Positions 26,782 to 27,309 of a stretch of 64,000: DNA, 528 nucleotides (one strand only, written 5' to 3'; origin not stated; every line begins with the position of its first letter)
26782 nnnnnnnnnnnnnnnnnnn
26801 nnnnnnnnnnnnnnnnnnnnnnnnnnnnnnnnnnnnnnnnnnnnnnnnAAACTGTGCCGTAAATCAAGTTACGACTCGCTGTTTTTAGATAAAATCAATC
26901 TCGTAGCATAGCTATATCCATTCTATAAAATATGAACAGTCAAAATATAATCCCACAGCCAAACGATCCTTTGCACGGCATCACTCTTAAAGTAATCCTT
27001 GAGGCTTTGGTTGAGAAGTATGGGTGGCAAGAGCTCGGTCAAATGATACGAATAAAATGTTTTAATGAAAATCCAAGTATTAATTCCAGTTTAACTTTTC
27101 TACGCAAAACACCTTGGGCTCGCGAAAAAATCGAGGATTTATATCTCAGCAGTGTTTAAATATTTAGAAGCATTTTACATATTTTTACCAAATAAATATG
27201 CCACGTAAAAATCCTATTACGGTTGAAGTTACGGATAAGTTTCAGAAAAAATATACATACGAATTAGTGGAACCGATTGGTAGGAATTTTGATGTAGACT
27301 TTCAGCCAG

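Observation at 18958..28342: Same 28-bp palindromic operator at the arsR-trxA-trxR operon start and 69 bp upstream of gdhA: a candidate ArsR-family redox/nitrogen mini-regulon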

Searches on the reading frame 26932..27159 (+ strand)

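Call 6: search_protein_families(library=pfam, proteins=[window:26932-27159:+])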
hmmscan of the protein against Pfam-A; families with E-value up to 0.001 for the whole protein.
window:26932-27159:+ (75 aa): 1 family
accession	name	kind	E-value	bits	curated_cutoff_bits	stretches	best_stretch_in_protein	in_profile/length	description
PF09905.14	VF530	-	1.3e-34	118.6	27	1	10-72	1-63/63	DNA-binding protein VF530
